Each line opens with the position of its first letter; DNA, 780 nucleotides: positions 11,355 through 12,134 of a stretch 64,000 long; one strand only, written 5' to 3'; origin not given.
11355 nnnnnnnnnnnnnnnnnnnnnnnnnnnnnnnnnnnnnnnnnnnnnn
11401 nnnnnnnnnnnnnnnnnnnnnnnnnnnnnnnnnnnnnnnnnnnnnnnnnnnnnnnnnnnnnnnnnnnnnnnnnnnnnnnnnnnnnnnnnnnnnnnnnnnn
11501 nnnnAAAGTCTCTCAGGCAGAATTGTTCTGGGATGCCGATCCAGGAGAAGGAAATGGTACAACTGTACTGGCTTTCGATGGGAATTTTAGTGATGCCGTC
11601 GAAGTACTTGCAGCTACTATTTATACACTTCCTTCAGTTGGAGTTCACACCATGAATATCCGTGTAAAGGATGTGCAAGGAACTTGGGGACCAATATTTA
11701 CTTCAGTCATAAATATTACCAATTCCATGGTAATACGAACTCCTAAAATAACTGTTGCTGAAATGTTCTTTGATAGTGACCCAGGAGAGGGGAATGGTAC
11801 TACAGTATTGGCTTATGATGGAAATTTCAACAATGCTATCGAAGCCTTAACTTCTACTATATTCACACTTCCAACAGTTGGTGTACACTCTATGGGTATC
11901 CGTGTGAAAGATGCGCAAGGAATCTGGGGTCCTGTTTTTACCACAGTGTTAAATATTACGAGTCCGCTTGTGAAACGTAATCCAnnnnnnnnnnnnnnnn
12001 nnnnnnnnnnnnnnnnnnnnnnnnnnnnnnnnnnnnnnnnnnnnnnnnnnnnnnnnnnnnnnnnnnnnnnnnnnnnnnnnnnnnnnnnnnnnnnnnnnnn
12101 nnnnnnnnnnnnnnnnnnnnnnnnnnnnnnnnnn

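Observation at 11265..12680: Unassigned 80-aa repeat domain (E-x-F/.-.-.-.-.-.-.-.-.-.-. ... DGN ... GxH ... RVxD ... WGP) under purifying selection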

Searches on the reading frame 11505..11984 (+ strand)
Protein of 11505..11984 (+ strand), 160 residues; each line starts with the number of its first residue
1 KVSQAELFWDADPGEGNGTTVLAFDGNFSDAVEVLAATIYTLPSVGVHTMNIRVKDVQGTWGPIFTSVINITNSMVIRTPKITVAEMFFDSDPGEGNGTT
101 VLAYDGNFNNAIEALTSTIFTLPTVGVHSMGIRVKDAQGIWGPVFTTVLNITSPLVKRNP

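Call 32: predict_structure(alignment_id=A2)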
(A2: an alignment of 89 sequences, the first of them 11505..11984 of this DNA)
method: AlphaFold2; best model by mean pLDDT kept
length: 160 residues; sequences in the alignment: 89
mean_pLDDT: 79.2   pTM: 0.47
mean pLDDT of the five models: 79.2, 77.1, 76.2, 75.4, 72.0
residues with pLDDT >= 90: 34; 70-90: 81; 50-70: 44; < 50: 1
segments of 3 or more residues with pLDDT < 50: none
pLDDT, mean of each block of 10 residues (from residue 1): 84 88 64 65 88 88 90 65 84 89 65 71 88 85 88 67
secondary structure, 60 per line:
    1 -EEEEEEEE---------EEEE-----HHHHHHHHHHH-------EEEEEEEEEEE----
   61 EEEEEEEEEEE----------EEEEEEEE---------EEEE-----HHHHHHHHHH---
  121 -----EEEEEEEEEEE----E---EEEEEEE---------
elements in order: E2-9 E19-22 H28-38 E46-56 E61-71 E82-89 E99-102 H108-117 E126-136 E145-151

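Call 35: fold_search(model_id=the predicted structure, library=pdb)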
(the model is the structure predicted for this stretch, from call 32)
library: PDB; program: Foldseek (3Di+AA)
matches with E <= 10: 926; with E <= 0.001: 0
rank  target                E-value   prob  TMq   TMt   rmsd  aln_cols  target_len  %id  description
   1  2w1n                  2.1e-03  0.93  0.25  0.18  16.1       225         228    9  cohesin and fibronectin type-III double module construct from the Clostridium perfringens glycoside hydrolase GH84C (released 2009-02-03)
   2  3pdd                  7.7e-03  0.89  0.26  0.22  13.2       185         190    9  Structures of Clostridium thermocellum CbhA fibronectin(III)-like modules (released 2011-11-23)
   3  6hn4_E                1.3e-02  0.93  0.30  0.25  12.9       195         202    9  Leucine-zippered human insulin receptor ectodomain with single bound insulin - "lower" membrane-proximal part (released 2018-11-21)
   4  8hqz_A                1.8e-02  0.82  0.29  0.07  13.9       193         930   10  Baseplate of DT57C bacteriophage in the full state (released 2023-12-13)
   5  6hn4_F                2.3e-02  0.85  0.30  0.11  14.4       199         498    9  Leucine-zippered human insulin receptor ectodomain with single bound insulin - "lower" membrane-proximal part (released 2018-11-21)
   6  8iyk_F                2.4e-02  0.80  0.29  0.08  10.7       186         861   14  Tail tip conformation 1 of phage lambda tail (released 2023-10-18)
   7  2yn3_C                2.5e-02  0.38  0.22  0.14  14.3       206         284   10  Structural insight into the giant calcium-binding adhesin SiiE: implications for the adhesion of Salmonella enterica t (released 2013-04-03)
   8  7pg0_A                3.2e-02  0.69  0.26  0.07  14.6       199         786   10  Low resolution Cryo-EM structure of full-length insulin receptor bound to 3 insulin with visible ddm micelle, conf 1 (released 2022-02-02)
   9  9e7m_Ja               3.7e-02  0.75  0.29  0.08  10.7       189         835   13  In situ cryoEM structure of bacteriophage Ur-lambda tail tip complex (released 2025-11-05)
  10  7dm0_A                4.4e-02  0.66  0.27  0.26  13.0       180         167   12  Biofilm associated protein - C region (released 2021-12-15)
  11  8xci_Z                4.6e-02  0.54  0.24  0.12  11.0       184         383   13  Open state of central tail fiber of bacteriophage lambda upon binding to LamB (released 2024-05-01)
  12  1eba_B                4.9e-02  0.57  0.27  0.22  13.1       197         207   11  COMPLEX BETWEEN THE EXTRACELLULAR DOMAIN OF ERYTHROPOIETIN (EPO) RECEPTOR [EBP] AND AN INACTIVE PEPTIDE [EMP33] CONTAI (released 1998-11-11)
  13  8xci_F                5.4e-02  0.54  0.24  0.12  11.9       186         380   13  Open state of central tail fiber of bacteriophage lambda upon binding to LamB (released 2024-05-01)
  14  5jip_B                6.1e-02  0.85  0.23  0.13  16.2       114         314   13  Crystal structure of the Clostridium perfringens spore cortex lytic enzyme SleM (released 2016-08-10)
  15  2yn3_B                6.1e-02  0.63  0.24  0.17  14.3       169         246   12  Structural insight into the giant calcium-binding adhesin SiiE: implications for the adhesion of Salmonella enterica t (released 2013-04-03)
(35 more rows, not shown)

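Call 41: search_solved_structures(query=A2, max_evalue=10, show_alignments=2)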
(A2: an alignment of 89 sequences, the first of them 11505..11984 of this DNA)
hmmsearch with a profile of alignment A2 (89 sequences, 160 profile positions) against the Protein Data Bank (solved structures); distinct sequences matched with E-value up to 10: 0.

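Call 49: fold_search(model_id=the predicted structure, library=viral)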
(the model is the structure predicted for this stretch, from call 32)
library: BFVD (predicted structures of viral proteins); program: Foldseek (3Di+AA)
matches with E <= 10: 1107; with E <= 0.001: 2
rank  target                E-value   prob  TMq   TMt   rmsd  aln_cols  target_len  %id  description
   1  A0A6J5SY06            3.1e-04  1.00  0.31  0.06  10.1       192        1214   11  Fibronectin type III [uncultured Caudovirales phage]
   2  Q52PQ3                5.6e-04  1.00  0.30  0.06  10.9       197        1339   13  Possible phage tail protein [Xanthomonas phage Xp15]
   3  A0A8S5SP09            1.1e-03  0.97  0.25  0.10  12.7       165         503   19  Uncharacterized protein [Siphoviridae sp. ctqSm5]
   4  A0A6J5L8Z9            1.6e-03  0.92  0.23  0.19  12.8       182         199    9  Gliding motility-associated, C-terminal domain [uncultured Caudovirales phage]
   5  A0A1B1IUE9            1.8e-03  1.00  0.32  0.26  12.1       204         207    9  (no name in the UniProt tables at hand)
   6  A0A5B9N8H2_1          2.2e-03  0.84  0.22  0.05  12.8       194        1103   13  (no name in the UniProt tables at hand)
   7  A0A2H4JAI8            2.4e-03  0.99  0.28  0.10  12.5       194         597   12  Putative structural protein [uncultured Caudovirales phage]
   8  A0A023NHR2            2.5e-03  0.97  0.27  0.09  11.0       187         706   12  (no name in the UniProt tables at hand)
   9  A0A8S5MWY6            2.7e-03  0.98  0.27  0.05  13.2       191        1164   10  Uncharacterized protein [Siphoviridae sp. cth2082]
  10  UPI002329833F         2.7e-03  0.95  0.27  0.06  13.0       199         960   16  (no name look-up for this kind of identifier)
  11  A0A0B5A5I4            3.0e-03  0.97  0.26  0.05  12.4       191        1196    9  (no name in the UniProt tables at hand)
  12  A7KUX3                3.0e-03  0.89  0.24  0.11  11.4       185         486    8  (no name in the UniProt tables at hand)
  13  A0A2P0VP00            3.3e-03  0.99  0.32  0.20  12.0       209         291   12  Uncharacterized protein [Tetraselmis virus 1]
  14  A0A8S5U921            3.5e-03  0.99  0.29  0.10  12.7       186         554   13  Uncharacterized protein (Fragment) [Podoviridae sp. ctrJu12]
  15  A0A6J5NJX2            3.9e-03  0.91  0.25  0.22  12.0       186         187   11  Gliding motility-associated, C-terminal domain [uncultured Caudovirales phage]
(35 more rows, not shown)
